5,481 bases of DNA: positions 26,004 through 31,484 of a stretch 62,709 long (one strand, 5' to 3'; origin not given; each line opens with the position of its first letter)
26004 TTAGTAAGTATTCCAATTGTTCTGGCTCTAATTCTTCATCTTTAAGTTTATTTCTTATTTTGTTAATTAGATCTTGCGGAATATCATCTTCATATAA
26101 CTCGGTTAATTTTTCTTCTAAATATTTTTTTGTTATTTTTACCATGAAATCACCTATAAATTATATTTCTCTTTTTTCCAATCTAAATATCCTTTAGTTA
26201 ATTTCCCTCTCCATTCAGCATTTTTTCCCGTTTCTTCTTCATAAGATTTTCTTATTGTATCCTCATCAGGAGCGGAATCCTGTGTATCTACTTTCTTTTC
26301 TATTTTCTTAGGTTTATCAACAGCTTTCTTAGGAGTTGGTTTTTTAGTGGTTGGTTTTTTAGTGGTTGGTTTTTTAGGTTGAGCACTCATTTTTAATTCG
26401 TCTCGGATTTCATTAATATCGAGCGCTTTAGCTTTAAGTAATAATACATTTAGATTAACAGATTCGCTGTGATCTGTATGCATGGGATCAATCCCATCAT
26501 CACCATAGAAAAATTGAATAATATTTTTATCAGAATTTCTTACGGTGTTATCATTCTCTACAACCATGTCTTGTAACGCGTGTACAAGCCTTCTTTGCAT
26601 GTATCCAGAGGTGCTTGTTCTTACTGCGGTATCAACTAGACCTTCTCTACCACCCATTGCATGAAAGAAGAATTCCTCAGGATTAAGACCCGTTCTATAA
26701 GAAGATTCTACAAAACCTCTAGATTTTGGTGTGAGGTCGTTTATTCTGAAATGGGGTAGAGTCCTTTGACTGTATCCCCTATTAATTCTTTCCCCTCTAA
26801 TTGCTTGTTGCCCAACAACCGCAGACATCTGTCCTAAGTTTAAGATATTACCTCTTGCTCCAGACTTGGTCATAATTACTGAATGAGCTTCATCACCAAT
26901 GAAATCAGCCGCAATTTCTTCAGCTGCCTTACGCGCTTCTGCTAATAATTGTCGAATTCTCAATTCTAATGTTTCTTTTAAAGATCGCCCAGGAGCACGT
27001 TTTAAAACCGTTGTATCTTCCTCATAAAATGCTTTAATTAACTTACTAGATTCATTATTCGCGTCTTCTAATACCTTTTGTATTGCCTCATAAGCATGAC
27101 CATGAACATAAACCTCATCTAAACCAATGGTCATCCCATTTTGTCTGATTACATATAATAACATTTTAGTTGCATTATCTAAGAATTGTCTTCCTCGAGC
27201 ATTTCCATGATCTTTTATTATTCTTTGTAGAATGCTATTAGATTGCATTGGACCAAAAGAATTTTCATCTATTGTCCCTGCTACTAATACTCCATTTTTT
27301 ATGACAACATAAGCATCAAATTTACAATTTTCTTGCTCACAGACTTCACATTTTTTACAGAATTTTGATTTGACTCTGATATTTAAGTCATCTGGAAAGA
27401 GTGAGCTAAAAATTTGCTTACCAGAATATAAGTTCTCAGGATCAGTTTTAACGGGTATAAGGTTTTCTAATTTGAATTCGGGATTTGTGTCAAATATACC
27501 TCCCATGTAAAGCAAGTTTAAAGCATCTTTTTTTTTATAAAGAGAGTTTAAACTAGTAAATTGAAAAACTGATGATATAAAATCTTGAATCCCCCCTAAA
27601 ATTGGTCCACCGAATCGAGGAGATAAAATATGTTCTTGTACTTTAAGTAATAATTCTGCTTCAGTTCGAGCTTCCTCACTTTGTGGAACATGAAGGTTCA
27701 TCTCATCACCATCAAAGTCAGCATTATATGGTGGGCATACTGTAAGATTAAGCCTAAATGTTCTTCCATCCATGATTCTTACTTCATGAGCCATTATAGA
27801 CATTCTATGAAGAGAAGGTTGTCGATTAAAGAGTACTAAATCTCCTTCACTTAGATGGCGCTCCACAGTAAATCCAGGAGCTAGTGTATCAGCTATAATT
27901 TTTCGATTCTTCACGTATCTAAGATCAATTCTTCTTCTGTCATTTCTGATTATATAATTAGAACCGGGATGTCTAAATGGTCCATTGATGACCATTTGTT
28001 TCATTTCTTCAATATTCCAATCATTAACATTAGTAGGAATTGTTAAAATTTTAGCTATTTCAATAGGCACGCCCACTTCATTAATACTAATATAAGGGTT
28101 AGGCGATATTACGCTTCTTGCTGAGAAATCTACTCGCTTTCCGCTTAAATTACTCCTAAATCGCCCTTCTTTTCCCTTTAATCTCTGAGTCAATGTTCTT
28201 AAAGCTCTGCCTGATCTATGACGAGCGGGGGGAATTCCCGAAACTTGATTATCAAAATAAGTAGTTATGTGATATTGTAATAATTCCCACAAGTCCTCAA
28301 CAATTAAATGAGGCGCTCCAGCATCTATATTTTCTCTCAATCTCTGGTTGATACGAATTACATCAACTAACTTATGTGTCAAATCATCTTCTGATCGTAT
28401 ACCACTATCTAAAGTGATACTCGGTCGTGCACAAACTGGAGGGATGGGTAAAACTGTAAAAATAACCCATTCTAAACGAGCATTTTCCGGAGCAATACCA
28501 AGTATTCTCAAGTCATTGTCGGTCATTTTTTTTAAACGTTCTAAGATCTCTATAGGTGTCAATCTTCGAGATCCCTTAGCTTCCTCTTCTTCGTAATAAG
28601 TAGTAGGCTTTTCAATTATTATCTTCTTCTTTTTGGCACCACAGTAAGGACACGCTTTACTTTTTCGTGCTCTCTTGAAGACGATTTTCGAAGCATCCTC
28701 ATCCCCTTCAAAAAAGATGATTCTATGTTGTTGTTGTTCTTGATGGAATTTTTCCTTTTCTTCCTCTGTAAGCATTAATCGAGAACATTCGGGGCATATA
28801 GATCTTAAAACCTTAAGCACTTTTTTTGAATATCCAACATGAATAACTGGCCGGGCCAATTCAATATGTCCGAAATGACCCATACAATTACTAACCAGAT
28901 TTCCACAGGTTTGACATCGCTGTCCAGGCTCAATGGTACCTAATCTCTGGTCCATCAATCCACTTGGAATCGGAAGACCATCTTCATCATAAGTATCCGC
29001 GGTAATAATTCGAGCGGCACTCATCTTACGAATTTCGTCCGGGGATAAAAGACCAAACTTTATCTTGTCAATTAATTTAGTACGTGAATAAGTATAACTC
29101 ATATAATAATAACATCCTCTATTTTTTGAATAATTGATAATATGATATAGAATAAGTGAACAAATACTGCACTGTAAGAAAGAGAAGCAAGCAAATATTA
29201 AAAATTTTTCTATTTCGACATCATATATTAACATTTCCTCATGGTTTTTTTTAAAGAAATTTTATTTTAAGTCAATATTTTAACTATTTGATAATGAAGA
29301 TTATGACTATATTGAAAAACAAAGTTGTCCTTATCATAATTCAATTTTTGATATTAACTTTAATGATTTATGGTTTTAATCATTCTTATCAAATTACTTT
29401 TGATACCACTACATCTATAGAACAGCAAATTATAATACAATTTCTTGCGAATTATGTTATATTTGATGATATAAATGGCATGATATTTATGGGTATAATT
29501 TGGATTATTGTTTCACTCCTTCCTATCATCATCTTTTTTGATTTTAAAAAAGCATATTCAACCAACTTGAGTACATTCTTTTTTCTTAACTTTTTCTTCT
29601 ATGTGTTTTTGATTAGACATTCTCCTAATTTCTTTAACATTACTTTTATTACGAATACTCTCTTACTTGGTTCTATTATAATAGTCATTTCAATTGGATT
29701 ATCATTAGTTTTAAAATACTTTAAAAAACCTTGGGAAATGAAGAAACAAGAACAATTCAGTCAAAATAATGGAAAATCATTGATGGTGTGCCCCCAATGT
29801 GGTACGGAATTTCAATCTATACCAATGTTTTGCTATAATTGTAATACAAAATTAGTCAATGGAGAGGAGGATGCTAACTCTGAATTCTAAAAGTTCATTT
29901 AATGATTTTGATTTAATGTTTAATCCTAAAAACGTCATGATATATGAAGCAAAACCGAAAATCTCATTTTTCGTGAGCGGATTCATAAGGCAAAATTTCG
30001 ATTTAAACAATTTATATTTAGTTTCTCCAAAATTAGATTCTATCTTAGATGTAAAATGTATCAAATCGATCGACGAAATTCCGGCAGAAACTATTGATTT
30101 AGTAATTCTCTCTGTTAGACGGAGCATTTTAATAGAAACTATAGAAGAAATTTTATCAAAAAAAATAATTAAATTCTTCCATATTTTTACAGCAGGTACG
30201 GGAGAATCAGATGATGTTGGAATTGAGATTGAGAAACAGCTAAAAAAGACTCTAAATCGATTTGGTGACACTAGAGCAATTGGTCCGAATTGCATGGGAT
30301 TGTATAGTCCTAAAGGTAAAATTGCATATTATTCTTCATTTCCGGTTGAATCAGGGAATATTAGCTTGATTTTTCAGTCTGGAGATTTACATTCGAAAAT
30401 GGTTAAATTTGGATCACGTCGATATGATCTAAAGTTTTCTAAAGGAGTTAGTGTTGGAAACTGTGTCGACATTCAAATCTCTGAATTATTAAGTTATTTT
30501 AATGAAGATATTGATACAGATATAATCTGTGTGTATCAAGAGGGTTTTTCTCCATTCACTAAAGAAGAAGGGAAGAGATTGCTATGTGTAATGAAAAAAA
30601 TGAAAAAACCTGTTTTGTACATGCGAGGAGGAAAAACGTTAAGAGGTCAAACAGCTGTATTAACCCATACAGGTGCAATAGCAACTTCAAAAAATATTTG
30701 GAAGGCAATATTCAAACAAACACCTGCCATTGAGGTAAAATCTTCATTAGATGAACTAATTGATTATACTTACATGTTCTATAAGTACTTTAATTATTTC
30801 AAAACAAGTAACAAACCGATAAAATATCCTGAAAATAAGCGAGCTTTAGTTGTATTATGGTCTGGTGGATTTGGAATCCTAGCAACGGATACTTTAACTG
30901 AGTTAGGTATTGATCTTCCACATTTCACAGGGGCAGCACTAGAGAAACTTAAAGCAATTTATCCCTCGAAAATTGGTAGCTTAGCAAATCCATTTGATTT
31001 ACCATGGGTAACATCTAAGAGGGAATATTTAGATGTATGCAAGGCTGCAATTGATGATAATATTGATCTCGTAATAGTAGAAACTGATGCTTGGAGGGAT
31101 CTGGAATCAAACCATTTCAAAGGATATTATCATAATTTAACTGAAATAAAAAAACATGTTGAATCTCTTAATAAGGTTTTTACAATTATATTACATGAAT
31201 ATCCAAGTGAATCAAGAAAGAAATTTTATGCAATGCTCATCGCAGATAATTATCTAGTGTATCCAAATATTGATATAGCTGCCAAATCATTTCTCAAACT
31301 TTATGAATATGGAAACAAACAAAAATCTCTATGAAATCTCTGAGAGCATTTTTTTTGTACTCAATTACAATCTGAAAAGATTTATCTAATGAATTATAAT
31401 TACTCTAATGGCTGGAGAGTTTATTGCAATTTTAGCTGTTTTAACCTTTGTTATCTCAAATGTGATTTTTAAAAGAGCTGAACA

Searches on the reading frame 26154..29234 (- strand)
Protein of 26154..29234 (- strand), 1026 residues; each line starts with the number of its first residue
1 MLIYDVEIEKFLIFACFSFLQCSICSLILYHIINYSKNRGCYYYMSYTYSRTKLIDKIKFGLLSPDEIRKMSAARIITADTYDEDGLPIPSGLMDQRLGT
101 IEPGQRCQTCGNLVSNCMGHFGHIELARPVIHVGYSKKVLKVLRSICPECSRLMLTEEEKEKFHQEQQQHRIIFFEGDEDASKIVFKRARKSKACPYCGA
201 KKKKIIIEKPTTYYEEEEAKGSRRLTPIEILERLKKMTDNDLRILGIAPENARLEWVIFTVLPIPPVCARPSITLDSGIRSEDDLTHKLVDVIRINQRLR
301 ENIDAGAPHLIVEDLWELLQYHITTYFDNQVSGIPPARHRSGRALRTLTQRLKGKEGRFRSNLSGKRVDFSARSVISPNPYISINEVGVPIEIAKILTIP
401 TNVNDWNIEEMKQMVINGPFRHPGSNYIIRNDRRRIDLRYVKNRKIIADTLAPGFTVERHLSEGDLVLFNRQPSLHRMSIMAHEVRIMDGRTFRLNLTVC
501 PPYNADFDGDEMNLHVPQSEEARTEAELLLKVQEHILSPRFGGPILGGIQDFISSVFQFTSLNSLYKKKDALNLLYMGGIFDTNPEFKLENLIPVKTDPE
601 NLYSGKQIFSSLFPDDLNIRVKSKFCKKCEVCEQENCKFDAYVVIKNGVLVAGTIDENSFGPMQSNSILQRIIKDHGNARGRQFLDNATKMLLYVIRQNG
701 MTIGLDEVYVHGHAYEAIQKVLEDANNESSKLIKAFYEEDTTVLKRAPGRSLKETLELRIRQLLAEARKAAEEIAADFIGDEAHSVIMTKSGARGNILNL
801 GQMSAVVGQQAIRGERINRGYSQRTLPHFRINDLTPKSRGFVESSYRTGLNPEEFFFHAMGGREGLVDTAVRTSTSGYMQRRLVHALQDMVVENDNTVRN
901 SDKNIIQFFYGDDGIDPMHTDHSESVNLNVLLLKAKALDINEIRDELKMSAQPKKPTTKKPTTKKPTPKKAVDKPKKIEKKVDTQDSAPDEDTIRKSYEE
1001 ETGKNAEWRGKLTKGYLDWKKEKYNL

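Call 40: search_protein_families(library=pfam, proteins=[window:26154-29234:-], max_evalue=0.001)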
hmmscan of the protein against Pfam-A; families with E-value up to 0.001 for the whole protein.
window:26154-29234:- (1026 aa): 5 families
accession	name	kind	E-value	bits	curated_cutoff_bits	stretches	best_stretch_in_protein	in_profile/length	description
PF04997.17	RNA_pol_Rpb1_1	-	2.1e-97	326.7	39.7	1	53-363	2-312/312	RNA polymerase Rpb1, domain 1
PF00623.25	RNA_pol_Rpb1_2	-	5.9e-72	241.8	25.3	1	365-531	1-165/166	RNA polymerase Rpb1, domain 2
PF04983.23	RNA_pol_Rpb1_3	-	9.7e-33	113.8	28.9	1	535-707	1-161/162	RNA polymerase Rpb1, domain 3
PF04998.22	RNA_pol_Rpb1_5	-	3.3e-29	102.6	28.5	1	849-914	1-66/267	RNA polymerase Rpb1, domain 5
PF05000.22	RNA_pol_Rpb1_4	-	3.7e-27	94.8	24.8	1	739-842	5-107/107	RNA polymerase Rpb1, domain 4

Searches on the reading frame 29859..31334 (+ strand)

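Call 40: search_protein_families(library=pfam, proteins=[window:29859-31334:+], max_evalue=0.001)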
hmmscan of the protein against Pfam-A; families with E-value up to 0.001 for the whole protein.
window:29859-31334:+ (491 aa): 2 families
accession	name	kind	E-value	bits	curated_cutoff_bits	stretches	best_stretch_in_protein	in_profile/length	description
PF13607.11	Succ_CoA_lig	-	1.2e-28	100.1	27.4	1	166-306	2-137/138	Succinyl-CoA ligase like flavodoxin domain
PF13380.12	CoA_binding_2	-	5.3e-08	33.8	22.8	1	51-149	29-114/116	CoA binding domain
